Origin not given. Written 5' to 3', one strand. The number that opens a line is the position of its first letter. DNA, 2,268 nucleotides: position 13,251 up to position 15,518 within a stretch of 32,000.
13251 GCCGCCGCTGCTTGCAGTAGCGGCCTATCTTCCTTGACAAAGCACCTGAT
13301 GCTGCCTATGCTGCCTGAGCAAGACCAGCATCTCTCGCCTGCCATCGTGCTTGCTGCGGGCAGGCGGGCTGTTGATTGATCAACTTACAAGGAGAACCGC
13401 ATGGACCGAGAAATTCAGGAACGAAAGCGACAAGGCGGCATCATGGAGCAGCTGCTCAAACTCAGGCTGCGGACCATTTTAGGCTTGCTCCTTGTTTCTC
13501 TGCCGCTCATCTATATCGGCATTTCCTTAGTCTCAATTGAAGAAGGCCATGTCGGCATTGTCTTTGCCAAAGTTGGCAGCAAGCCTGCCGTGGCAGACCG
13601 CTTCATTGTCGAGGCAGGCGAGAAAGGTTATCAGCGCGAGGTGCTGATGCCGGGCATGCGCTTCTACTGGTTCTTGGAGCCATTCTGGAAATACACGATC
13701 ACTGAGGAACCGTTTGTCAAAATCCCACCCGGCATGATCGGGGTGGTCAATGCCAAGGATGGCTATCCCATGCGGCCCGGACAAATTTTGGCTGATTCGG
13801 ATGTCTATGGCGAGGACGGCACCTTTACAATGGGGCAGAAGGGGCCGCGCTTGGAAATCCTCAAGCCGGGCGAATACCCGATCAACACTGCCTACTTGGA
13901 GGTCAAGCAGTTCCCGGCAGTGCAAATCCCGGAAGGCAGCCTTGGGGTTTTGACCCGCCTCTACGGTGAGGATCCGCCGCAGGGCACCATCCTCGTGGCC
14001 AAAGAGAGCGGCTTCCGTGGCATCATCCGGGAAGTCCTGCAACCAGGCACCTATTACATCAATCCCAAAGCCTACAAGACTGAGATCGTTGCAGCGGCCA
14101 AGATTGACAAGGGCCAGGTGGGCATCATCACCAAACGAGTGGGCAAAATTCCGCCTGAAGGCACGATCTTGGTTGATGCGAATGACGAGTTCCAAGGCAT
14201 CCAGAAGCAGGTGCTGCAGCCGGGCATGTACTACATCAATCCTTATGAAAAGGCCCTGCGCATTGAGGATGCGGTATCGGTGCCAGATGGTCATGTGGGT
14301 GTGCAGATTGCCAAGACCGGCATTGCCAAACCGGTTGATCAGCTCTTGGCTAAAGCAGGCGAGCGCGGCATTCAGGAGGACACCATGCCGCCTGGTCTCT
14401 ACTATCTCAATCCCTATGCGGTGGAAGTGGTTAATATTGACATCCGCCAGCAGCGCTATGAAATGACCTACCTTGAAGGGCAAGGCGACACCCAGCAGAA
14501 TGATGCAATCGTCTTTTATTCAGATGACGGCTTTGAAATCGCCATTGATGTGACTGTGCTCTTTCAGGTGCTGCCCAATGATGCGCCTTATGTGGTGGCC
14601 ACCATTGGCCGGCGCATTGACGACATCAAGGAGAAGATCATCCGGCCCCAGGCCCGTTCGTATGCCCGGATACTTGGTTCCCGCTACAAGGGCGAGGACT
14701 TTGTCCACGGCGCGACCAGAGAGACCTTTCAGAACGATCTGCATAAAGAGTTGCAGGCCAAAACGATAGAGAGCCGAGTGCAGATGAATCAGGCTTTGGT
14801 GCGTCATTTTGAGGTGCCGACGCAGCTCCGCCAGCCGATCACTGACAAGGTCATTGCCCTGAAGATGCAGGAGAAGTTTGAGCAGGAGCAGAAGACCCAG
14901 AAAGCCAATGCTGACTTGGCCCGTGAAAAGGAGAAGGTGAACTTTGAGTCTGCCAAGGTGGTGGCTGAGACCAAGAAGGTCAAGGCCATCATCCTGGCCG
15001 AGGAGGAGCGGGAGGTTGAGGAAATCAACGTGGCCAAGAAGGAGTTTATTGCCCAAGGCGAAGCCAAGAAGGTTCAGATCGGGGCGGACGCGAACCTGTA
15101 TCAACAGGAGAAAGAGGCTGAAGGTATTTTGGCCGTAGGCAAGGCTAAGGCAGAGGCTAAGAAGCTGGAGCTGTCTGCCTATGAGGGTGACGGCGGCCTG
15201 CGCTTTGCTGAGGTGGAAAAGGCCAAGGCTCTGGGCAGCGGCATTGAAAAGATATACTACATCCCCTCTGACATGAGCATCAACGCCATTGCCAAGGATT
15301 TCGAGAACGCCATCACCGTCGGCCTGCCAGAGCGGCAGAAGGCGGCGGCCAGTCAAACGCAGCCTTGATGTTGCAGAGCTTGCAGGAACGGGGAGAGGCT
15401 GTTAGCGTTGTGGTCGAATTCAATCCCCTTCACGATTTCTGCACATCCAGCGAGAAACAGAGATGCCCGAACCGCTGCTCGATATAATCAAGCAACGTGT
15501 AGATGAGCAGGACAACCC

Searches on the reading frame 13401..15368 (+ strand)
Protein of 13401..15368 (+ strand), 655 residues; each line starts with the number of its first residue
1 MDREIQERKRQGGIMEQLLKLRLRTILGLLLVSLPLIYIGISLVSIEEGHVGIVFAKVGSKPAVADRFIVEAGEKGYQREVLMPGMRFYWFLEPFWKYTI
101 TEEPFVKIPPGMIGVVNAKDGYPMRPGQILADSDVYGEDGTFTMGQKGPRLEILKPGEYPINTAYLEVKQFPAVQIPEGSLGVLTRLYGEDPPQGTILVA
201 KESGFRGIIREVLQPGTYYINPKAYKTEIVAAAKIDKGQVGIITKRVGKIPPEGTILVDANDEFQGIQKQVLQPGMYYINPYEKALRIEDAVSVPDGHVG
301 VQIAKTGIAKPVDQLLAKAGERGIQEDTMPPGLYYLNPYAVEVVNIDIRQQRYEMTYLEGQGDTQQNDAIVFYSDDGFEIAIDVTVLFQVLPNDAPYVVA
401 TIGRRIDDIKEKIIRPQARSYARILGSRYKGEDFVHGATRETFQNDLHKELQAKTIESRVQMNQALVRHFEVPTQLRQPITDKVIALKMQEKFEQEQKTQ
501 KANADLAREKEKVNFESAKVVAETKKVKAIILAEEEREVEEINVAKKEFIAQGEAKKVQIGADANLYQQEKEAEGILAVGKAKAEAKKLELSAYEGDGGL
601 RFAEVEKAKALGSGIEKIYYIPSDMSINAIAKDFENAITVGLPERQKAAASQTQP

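Call 7: search_protein_families(library=pfam, proteins=[window:13401-15368:+], max_evalue=0.01)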
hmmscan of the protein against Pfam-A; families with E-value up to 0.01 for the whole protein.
window:13401-15368:+ (655 aa): 1 family
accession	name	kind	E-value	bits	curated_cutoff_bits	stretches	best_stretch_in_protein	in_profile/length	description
PF01145.31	Band_7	-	1e-21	78.2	23.6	1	313-503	19-175/176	SPFH domain / Band 7 family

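Call 8: search_protein_families(library=ncbifam, proteins=[window:13401-15368:+], max_evalue=0.01)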
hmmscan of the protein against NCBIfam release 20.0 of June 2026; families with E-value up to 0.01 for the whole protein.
window:13401-15368:+ (655 aa): 0 families

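Call 100: search_protein_families(library=padloc, proteins=[window:13401-15368:+], max_evalue=0.01)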
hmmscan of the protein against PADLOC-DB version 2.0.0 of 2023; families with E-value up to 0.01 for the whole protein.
window:13401-15368:+ (655 aa): 0 families
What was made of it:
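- There are no PADLOC hits (call 100).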
